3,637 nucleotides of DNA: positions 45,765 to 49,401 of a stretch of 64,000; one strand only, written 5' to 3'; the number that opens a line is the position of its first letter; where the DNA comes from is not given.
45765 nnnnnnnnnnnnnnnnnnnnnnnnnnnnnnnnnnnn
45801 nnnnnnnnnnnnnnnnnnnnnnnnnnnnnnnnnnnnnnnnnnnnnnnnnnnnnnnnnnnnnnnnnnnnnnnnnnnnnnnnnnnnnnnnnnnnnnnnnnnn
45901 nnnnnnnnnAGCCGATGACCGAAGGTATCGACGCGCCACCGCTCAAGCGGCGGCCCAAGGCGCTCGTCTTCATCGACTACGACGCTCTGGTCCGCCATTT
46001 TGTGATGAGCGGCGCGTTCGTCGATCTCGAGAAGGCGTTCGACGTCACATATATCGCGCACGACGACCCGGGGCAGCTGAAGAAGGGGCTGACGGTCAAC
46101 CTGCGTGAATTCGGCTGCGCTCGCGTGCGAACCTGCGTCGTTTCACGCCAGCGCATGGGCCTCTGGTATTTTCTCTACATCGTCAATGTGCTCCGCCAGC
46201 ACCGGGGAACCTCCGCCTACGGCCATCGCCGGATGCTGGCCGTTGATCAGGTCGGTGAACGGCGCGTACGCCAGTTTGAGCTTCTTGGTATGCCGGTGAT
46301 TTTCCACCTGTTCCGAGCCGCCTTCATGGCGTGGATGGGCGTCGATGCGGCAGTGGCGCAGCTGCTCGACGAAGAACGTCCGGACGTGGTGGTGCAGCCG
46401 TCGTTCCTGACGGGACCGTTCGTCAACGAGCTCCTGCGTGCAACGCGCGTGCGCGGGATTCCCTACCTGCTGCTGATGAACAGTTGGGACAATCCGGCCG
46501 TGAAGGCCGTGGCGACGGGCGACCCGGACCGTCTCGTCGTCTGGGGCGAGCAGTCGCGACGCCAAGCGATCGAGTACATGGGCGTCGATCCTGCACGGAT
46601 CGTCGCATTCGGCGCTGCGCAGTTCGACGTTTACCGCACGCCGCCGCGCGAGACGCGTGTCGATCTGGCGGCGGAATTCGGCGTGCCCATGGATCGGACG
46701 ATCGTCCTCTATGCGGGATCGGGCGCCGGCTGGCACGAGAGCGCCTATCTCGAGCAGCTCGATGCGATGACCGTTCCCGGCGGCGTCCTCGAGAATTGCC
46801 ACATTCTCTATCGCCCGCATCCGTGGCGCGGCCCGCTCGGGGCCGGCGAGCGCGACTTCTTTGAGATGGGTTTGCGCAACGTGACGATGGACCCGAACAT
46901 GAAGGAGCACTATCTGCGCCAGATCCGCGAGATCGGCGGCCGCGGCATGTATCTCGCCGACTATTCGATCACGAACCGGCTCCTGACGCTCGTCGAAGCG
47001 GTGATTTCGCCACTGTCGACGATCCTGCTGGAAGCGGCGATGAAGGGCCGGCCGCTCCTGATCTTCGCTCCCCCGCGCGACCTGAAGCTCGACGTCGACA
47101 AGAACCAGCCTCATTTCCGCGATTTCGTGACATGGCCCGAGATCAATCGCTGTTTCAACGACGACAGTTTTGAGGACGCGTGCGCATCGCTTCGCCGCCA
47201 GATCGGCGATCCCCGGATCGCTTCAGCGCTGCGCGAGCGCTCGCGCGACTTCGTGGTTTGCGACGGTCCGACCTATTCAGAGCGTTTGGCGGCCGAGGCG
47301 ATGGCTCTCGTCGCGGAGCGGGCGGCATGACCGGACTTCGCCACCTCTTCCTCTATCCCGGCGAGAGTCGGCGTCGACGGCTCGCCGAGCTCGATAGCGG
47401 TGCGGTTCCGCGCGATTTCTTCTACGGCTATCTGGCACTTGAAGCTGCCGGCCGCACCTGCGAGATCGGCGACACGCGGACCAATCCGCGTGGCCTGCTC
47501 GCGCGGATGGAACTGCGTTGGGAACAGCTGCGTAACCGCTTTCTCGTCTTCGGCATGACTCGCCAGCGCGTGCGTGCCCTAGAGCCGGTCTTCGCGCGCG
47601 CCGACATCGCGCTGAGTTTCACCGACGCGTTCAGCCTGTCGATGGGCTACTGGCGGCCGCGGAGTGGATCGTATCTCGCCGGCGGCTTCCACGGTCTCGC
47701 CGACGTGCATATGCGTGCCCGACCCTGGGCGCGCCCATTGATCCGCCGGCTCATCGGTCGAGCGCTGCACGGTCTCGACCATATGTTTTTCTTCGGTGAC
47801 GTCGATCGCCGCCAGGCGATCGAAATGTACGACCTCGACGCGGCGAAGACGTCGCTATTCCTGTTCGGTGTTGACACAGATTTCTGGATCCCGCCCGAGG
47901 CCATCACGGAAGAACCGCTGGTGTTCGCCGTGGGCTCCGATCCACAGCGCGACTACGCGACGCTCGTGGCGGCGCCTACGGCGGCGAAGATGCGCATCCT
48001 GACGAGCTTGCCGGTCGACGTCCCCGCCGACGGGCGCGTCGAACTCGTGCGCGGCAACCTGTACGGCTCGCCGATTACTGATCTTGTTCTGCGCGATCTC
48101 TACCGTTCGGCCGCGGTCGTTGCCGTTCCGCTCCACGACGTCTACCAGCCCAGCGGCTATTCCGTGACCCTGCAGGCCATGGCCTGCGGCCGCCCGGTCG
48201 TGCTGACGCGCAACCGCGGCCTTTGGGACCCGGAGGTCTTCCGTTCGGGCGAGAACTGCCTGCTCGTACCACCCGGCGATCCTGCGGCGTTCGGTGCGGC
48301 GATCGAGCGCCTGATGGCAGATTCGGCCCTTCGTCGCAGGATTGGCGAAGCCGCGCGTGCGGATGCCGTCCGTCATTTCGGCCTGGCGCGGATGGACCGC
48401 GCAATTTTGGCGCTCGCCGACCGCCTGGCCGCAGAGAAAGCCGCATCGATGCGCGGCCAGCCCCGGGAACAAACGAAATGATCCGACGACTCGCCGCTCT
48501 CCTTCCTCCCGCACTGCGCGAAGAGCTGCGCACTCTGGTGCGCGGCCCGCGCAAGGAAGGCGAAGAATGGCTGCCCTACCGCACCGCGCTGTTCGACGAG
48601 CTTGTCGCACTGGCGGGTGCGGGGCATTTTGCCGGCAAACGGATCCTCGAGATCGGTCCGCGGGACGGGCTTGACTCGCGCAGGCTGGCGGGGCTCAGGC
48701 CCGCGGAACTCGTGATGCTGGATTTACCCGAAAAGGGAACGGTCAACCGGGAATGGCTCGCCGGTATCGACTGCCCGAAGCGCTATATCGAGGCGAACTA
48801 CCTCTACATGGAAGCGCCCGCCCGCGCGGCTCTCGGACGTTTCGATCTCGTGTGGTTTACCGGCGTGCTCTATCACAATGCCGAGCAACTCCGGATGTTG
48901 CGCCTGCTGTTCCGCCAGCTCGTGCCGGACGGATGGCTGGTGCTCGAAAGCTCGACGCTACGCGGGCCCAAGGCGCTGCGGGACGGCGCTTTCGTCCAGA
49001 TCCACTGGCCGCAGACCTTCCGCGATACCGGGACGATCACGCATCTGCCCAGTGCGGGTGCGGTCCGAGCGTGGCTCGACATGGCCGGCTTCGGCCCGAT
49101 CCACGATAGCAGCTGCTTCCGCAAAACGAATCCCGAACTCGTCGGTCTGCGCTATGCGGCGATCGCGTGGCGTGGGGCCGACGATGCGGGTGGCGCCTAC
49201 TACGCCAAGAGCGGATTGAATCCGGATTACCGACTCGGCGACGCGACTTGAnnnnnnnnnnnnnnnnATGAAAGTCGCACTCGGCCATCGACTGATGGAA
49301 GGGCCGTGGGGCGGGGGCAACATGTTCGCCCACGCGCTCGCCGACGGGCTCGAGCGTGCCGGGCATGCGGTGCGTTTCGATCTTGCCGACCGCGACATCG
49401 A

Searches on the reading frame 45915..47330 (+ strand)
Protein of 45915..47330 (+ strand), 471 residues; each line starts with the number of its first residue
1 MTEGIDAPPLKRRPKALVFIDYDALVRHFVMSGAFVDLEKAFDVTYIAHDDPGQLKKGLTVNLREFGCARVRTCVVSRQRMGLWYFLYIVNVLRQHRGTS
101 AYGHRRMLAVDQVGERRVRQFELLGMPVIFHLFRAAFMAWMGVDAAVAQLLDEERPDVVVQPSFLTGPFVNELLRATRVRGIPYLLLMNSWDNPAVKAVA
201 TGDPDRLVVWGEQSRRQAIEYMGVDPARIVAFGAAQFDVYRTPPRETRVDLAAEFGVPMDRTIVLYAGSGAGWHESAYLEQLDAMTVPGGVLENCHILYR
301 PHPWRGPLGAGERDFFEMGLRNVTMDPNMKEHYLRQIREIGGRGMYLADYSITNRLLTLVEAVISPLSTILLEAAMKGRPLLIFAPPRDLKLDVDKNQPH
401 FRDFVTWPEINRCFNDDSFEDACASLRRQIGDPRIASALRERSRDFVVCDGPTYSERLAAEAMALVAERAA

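Call 5: search_protein_families(library=pfam, proteins=[window:45915-47330:+], max_evalue=0.01)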
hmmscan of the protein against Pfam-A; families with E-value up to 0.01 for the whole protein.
window:45915-47330:+ (471 aa): 3 families
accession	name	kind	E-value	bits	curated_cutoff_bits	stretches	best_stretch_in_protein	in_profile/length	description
PF13439.12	Glyco_transf_4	-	0.0019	18.7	28.5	0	103-230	19-160/170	Glycosyltransferase Family 4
PF13579.12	Glyco_trans_4_4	-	0.002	18.9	29.7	1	116-265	40-155/158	Glycosyl transferase 4-like domain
PF04464.20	Glyphos_transf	-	0.0044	16.5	22.1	0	220-304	151-238/367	CDP-Glycerol:Poly(glycerophosphate) glycerophosphotransferase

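Call 6: search_protein_families(library=ncbifam, proteins=[window:45915-47330:+], max_evalue=0.01)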
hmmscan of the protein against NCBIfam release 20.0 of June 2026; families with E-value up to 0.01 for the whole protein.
window:45915-47330:+ (471 aa): 1 family
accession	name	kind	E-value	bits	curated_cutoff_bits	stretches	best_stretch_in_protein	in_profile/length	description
NF046086.1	BFO_1060_trans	domain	8.4e-09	35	200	1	145-277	37-178/365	BFO_1060 family glycosyltransferase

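Call 36: find_homologous_proteins(query=window:45915-47330:+, max_evalue=0.00001)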
Query window:45915-47330:+ (471 aa): 239 proteins with E <= 0.00001 among 8000 candidates; the best 120 are listed.
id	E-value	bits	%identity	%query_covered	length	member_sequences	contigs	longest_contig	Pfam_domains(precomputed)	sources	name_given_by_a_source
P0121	0.0e+0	1084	100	100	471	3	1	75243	-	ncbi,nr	ncbi:MAG: hypothetical protein JNL71_16235 [Rhodospirillales bacterium]|nr:hypothetical protein [Rho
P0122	5.0e-233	792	73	97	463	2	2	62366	PF13579.13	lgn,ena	-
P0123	1.7e-231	787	72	94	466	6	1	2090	PF13579.13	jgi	-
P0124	2.4e-192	658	64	98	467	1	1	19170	-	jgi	jgi:hypothetical protein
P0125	6.6e-170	584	55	97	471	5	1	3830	-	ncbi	-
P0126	3.3e-164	565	55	96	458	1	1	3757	-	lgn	-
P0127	6.7e-139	482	47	95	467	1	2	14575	-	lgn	-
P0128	4.4e-134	466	48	99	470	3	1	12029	-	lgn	-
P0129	7.3e-134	465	51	95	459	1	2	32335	-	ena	-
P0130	4.0e-131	456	46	100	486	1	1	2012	-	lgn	-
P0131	1.6e-130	454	46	97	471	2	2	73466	-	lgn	-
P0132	2.0e-128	447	49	95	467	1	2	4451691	-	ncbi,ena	-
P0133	2.8e-128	447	47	97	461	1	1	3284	-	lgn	-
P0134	1.8e-127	444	47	95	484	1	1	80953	-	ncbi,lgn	-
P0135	5.7e-127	442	46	97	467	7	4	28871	-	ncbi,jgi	jgi:hypothetical protein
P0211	8.2e-102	359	39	97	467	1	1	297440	-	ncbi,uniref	ncbi:hypothetical protein V5T82_08930 [Magnetovibrio sp. PR-2]|uniref:hypothetical protein n=1 Tax=M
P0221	2.2e-92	328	41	94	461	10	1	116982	PF04464.21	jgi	jgi:hypothetical protein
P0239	2.0e-88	315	40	95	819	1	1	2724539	PF00534.27,PF13579.13,PF13439.13,PF04464.21,PF13692.13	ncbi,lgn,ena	-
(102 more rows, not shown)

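Call 37: find_encoding_contigs(protein=P0211, flank=10000, max_places=1)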
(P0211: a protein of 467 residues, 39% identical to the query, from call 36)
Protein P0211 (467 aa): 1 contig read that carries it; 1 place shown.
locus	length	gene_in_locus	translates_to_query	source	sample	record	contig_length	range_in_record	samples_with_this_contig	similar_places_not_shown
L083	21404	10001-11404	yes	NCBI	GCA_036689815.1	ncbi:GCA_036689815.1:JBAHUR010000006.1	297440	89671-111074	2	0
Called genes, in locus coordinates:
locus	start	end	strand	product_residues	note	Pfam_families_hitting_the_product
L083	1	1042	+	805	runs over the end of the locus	PF00501:AMP-binding, PF13193:AMP-binding_C, PF13302:Acetyltransf_3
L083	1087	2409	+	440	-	PF00291:PALP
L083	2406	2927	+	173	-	PF02776:TPP_enzyme_N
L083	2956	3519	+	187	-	PF02775:TPP_enzyme_C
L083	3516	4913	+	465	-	PF00171:Aldedh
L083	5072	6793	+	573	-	PF00664:ABC_membrane, PF02463:SMC_N (weak), PF00005:ABC_tran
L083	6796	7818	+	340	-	PF03102:NeuB, PF08666:SAF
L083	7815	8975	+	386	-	PF02350:Epimerase_2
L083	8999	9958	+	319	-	PF00389:2-Hacid_dh (faint), PF02826:2-Hacid_dh_C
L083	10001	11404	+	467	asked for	-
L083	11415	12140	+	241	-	PF02348:CTP_transf_3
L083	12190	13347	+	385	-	PF01370:Epimerase, PF16363:GDP_Man_Dehyd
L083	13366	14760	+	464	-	-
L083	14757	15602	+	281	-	PF00685:Sulfotransfer_1, PF13469:Sulfotransfer_3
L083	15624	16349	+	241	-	PF13489:Methyltransf_23, PF05401:NodS (weak), PF13847:Methyltransf_31, PF08241:Methyltransf_11, PF08242:Methyltransf_12, PF13649:Methyltransf_25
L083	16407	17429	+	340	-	PF01522:Polysacc_deac_1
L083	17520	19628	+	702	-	PF02310:B12-binding (weak), PF04055:Radical_SAM (faint)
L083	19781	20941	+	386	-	PF13692:Glyco_trans_1_4, PF13524:Glyco_trans_1_2 (weak), PF00534:Glycos_transf_1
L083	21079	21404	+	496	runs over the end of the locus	PF03062:MBOAT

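Call 38: find_encoding_contigs(protein=P0221, flank=10000, max_places=1)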
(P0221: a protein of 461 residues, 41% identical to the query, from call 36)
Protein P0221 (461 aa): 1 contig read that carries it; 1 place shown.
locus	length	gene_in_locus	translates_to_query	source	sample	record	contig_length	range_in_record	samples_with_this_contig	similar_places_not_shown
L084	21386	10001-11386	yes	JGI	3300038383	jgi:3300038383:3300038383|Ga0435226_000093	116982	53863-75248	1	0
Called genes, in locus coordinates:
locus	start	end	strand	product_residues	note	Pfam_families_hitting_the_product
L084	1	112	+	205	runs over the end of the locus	PF08241:Methyltransf_11, PF08242:Methyltransf_12 (weak), PF13649:Methyltransf_25, PF13847:Methyltransf_31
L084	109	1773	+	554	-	-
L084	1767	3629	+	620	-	PF00664:ABC_membrane, PF00005:ABC_tran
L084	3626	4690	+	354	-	PF03102:NeuB, PF08666:SAF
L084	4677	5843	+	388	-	PF02350:Epimerase_2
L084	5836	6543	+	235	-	PF02348:CTP_transf_3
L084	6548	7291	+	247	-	PF05401:NodS (weak), PF02353:CMAS, PF06325:PrmA (weak), PF13489:Methyltransf_23, PF08241:Methyltransf_11, PF08242:Methyltransf_12, PF13649:Methyltransf_25, PF13847:Methyltransf_31, +2 more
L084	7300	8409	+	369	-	PF13579:Glyco_trans_4_4 (weak), PF13439:Glyco_transf_4 (weak), PF00534:Glycos_transf_1 (weak), PF13524:Glyco_trans_1_2 (weak), PF13692:Glyco_trans_1_4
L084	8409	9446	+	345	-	PF13692:Glyco_trans_1_4 (weak), PF00534:Glycos_transf_1 (weak)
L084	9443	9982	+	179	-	PF08003:Methyltransf_9 (weak), PF13489:Methyltransf_23, PF08242:Methyltransf_12 (weak)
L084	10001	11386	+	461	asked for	PF04464:Glyphos_transf (faint)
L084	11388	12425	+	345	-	PF04055:Radical_SAM, PF13186:SPASM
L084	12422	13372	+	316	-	PF00389:2-Hacid_dh, PF02826:2-Hacid_dh_C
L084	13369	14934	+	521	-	PF02776:TPP_enzyme_N, PF00205:TPP_enzyme_M, PF02775:TPP_enzyme_C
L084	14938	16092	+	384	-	PF13439:Glyco_transf_4, PF13579:Glyco_trans_4_4, PF20706:GT4-conflict, PF00534:Glycos_transf_1, PF13692:Glyco_trans_1_4, PF13524:Glyco_trans_1_2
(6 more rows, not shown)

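Call 39: find_encoding_contigs(protein=P0239, flank=10000, max_places=1)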
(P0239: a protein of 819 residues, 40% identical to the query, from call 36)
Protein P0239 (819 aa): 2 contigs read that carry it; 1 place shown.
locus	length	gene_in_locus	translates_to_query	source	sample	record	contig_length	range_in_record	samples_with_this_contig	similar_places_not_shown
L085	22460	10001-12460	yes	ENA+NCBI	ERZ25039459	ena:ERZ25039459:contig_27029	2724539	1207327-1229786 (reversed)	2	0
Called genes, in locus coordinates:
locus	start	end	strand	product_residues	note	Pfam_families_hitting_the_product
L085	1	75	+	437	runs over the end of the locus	PF01041:DegT_DnrJ_EryC1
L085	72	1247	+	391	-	-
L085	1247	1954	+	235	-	PF00551:Formyl_trans_N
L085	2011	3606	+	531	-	-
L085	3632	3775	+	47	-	-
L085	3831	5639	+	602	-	PF00664:ABC_membrane, PF02463:SMC_N (weak), PF00005:ABC_tran, PF13555:AAA_29 (weak)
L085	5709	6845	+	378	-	PF01408:GFO_IDH_MocA, PF02894:GFO_IDH_MocA_C, PF22725:GFO_IDH_MocA_C3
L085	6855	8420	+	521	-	PF03102:NeuB, PF07385:Lyx_isomer (faint), PF07883:Cupin_2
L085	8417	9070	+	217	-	PF00702:Hydrolase, PF13419:HAD_2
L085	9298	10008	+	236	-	PF02348:CTP_transf_3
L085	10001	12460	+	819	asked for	PF13579:Glyco_trans_4_4 (faint), PF04464:Glyphos_transf (faint), PF13439:Glyco_transf_4 (weak), PF13692:Glyco_trans_1_4, PF00534:Glycos_transf_1 (weak)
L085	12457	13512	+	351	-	PF00534:Glycos_transf_1 (weak), PF13692:Glyco_trans_1_4 (faint)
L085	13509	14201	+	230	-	PF13578:Methyltransf_24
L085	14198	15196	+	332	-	PF01073:3Beta_HSD, PF01370:Epimerase, PF02719:Polysacc_synt_2 (weak), PF04321:RmlD_sub_bind (weak), PF07993:NAD_binding_4 (faint), PF16363:GDP_Man_Dehyd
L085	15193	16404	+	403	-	PF13439:Glyco_transf_4, PF13579:Glyco_trans_4_4, PF20706:GT4-conflict (weak), PF00534:Glycos_transf_1, PF13692:Glyco_trans_1_4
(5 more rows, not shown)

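Call 59: predict_structure(alignment_id=A1)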
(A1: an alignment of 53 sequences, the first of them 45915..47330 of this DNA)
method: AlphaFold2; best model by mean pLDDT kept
length: 471 residues; sequences in the alignment: 53
mean_pLDDT: 92.9   pTM: 0.91
mean pLDDT of the five models: 92.9, 92.0, 91.8, 91.5, 91.4
residues with pLDDT >= 90: 386; 70-90: 65; 50-70: 20; < 50: 0
segments of 3 or more residues with pLDDT < 50: none
pLDDT, mean of each block of 10 residues (from residue 1): 71 96 96 98 98 83 97 95 94 93 92 97 97 97 97 98 93 96 94 77 93 93 95 94 97 98 95 91 98 98 91 96 98 91 83 98 93 97 79 62 90 94 98 98 92 97 97 93
secondary structure, 60 per line:
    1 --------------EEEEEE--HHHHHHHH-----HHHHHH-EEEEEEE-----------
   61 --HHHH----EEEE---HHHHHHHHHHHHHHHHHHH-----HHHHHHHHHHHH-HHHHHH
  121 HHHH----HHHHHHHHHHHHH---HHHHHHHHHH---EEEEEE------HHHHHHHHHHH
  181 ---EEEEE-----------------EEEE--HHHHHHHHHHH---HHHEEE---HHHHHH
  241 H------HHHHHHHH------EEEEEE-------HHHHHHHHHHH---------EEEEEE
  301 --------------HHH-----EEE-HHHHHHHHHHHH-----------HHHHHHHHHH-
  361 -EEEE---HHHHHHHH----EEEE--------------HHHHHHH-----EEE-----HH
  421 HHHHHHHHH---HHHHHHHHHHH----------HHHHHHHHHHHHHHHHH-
elements in order: E15-20 H23-30 H36-41 E43-49 H63-66 E71-74 H78-96 H102-113 H115-124 H129-141 H145-154 E158-163 H170-180 E184-188 E206-209 H212-222 E229-231 H235-241 H248-255 E262-267 H275-285 E295-300 E323-325 H327-338 H350-359 E362-365 H369-376 E381-384 H399-405 E411-413 H419-429 H433-443 H454-470

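Call 61: fold_search(model_id=the predicted structure, library=pdb)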
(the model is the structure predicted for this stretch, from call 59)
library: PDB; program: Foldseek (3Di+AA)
matches with E <= 10: 1658; with E <= 0.001: 373
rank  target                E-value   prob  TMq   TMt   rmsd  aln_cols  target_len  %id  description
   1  3c48_B                1.1e-11  1.00  0.31  0.36  16.6       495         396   12  Structure of the retaining glycosyltransferase MshA: The first step in mycothiol biosynthesis. Organism: Corynebacteri (released 2008-03-25)
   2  1f6d_C                1.4e-11  1.00  0.48  0.59   9.6       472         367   15  THE STRUCTURE OF UDP-N-ACETYLGLUCOSAMINE 2-EPIMERASE FROM E. COLI. (released 2000-12-13)
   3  3c4q_A                2.7e-11  1.00  0.49  0.57   9.2       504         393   12  Structure of the retaining glycosyltransferase MshA : The first step in mycothiol biosynthesis. Organism : Corynebacte (released 2008-04-01)
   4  3c4q_B                3.1e-11  1.00  0.48  0.56   9.1       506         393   12  Structure of the retaining glycosyltransferase MshA : The first step in mycothiol biosynthesis. Organism : Corynebacte (released 2008-04-01)
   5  3c48_A                9.3e-11  1.00  0.30  0.34  16.6       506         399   14  Structure of the retaining glycosyltransferase MshA: The first step in mycothiol biosynthesis. Organism: Corynebacteri (released 2008-03-25)
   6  6n1x                  1.9e-10  1.00  0.45  0.53  10.3       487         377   10  BshA from Staphylococcus aureus complexed with UDP and N-acetylglucosamine (released 2019-08-21)
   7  3l7k_B                3.1e-10  1.00  0.45  0.50   9.3       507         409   10  Structure of the Wall Teichoic Acid Polymerase TagF, H444N + CDPG (15 minute soak) (released 2010-04-28)
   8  6d9t                  5.6e-10  1.00  0.47  0.56   9.6       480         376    9  BshA from Staphylococcus aureus complexed with UDP (released 2019-05-08)
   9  6kih_A                6.7e-10  1.00  0.44  0.50  10.1       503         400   13  Sucrose-phosphate synthase (tll1590) from Thermosynechococcus elongatus (released 2020-05-27)
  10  5d00_B                7.5e-10  1.00  0.42  0.52  10.7       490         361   10  Crystal structure of BshA from B. subtilis complexed with N-acetylglucosaminyl-malate and UMP (released 2016-09-07)
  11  8dvz                  9.4e-10  1.00  0.45  0.54   9.2       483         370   12  Structure of the Campylobacter concisus glycosyltransferase PglA R282V variant (released 2024-01-17)
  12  3l7j_D                9.4e-10  1.00  0.45  0.51   9.8       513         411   10  Structure of the Wall Teichoic Acid Polymerase TagF, H444N variant (released 2010-04-28)
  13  3dzc_A                1.0e-09  1.00  0.47  0.58   9.6       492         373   14  2.35 Angstrom resolution structure of WecB (VC0917), a UDP-N-acetylglucosamine 2-epimerase from Vibrio cholerae. (released 2008-08-12)
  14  3l7l_D                1.1e-09  1.00  0.46  0.52   9.4       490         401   11  Structure of the Wall Teichoic Acid Polymerase TagF, H444N + CDPG (30 minute soak) (released 2010-04-28)
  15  3mbo_D                1.3e-09  1.00  0.46  0.55   9.7       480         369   11  Crystal Structure of the Glycosyltransferase BaBshA bound with UDP and L-malate (released 2010-09-29)
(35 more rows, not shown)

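Call 74: search_protein_families(library=pfam, proteins=[L083:13366-14760:+], max_evalue=0.001)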
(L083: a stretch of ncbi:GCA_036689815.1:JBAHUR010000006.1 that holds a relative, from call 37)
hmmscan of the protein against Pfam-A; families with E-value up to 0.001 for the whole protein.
L083:13366-14760:+ (464 aa): 0 families

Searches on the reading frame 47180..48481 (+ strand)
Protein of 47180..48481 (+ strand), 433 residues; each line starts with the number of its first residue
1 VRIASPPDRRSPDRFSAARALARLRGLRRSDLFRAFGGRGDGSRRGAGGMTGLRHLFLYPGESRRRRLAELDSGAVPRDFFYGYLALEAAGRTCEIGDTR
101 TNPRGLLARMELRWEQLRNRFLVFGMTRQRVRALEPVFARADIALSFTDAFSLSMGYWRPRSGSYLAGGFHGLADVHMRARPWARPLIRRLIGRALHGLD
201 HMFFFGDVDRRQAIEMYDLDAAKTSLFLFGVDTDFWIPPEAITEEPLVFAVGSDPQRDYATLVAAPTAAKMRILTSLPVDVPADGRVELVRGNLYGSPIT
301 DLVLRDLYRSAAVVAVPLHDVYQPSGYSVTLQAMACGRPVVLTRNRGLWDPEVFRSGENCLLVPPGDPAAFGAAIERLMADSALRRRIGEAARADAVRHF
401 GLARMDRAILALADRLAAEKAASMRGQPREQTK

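Call 5: search_protein_families(library=pfam, proteins=[window:47180-48481:+], max_evalue=0.01)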
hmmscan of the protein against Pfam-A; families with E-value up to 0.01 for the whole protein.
window:47180-48481:+ (433 aa): 3 families
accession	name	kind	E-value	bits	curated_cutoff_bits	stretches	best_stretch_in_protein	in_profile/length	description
PF13692.12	Glyco_trans_1_4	-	1.9e-15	57.8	27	1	304-381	70-142/142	Glycosyl transferases group 1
PF00534.26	Glycos_transf_1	-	2.5e-12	47.1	26.4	1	304-394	86-171/172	Glycosyl transferases group 1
PF13524.12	Glyco_trans_1_2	-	3.2e-07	30.8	25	1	298-403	34-136/144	Glycosyl transferase-like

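Call 6: search_protein_families(library=ncbifam, proteins=[window:47180-48481:+], max_evalue=0.01)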
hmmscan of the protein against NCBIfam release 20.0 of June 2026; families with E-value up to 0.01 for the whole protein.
window:47180-48481:+ (433 aa): 10 families
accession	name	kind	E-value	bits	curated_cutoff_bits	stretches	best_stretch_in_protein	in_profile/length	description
NF041876.1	EPS_EpsE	equivalog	3.6e-13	49.5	400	1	306-404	291-384/389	exopolysaccharide biosynthesis GT4 family glycosyltransferase EpsE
TIGR03449.1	mycothiol_MshA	equivalog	1.5e-11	43.8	462.5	1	297-401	290-388/406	D-inositol-3-phosphate glycosyltransferase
TIGR02149.1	glgA_Coryne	subfamily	2.8e-11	43.2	302.4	1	304-407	277-381/391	glycogen synthase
TIGR03088.1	stp2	hypoth_equivalog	3.4e-11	42.8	409.05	1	328-414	286-371/374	TIGR03088 family PEP-CTERM/XrtA system glycosyltransferase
TIGR03999.1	thiol_BshA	equivalog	1.1e-05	24.5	273.7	1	329-403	288-360/375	N-acetyl-alpha-D-glucosaminyl L-malate synthase BshA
NF007640.0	PRK10307.1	subfamily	3.7e-05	22.8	276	1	333-402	326-393/411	WcaI family glycosyltransferase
NF053787.1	GlcN_PG_synth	equivalog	9.4e-05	21.4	480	1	329-404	277-347/361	N-acetylglucosaminyl phosphatidylglycerol synthase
TIGR04047.1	MSMEG_0565_glyc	hypoth_equivalog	0.0024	17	259.85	1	298-395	264-354/373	MSMEG_0565 family glycosyltransferase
NF038229.1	Glyco4_Geo_Pelo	equivalog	0.0067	15.5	400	1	331-412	255-332/338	GPMC system family 4 glycosyltransferase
TIGR02472.1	sucr_P_syn_N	equivalog_domain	0.0093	14.8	576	0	324-402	352-427/439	sucrose-phosphate synthase, putative, glycosyltransferase domain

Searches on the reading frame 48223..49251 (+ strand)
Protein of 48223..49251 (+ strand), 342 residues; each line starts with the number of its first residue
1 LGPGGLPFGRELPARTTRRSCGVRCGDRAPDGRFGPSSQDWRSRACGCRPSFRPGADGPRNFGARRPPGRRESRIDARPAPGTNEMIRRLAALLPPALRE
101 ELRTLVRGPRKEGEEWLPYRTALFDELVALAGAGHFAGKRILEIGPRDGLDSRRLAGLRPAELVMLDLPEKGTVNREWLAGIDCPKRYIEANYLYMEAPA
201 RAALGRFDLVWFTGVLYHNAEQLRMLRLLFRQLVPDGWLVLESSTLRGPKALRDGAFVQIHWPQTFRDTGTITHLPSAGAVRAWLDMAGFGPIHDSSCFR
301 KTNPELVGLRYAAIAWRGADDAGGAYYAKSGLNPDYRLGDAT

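Call 5: search_protein_families(library=pfam, proteins=[window:48223-49251:+], max_evalue=0.01)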
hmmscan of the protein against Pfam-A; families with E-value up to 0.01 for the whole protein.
window:48223-49251:+ (342 aa): 4 families
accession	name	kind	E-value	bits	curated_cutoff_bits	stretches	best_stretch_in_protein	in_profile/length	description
PF13489.12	Methyltransf_23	-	2.1e-11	44.3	27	1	122-290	7-159/164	Methyltransferase domain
PF08003.17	Methyltransf_9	-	9.3e-09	35.1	23.8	1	137-293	115-263/315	Protein of unknown function (DUF1698)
PF08241.18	Methyltransf_11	-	0.00086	20.3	21.2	1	142-241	1-95/95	Methyltransferase domain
PF08242.18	Methyltransf_12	-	0.0047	18.1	30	1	142-239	1-98/98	Methyltransferase domain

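Call 6: search_protein_families(library=ncbifam, proteins=[window:48223-49251:+], max_evalue=0.01)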
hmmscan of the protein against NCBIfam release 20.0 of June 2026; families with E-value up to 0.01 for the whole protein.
window:48223-49251:+ (342 aa): 3 families
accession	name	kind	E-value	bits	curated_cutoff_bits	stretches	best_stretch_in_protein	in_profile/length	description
NF011650.0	PRK15068.1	equivalog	9.8e-12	44.4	209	1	135-293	120-271/324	tRNA 5-methoxyuridine(34)/uridine 5-oxyacetic acid(34) synthase CmoB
TIGR00452.1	TIGR00452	equivalog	8.5e-11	41.2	275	1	135-294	115-266/316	tRNA 5-methoxyuridine(34)/uridine 5-oxyacetic acid(34) synthase CmoB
TIGR04290.1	meth_Rta_06860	hypoth_equivalog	0.00021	20.8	300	1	136-243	48-151/226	TIGR04290 family methyltransferase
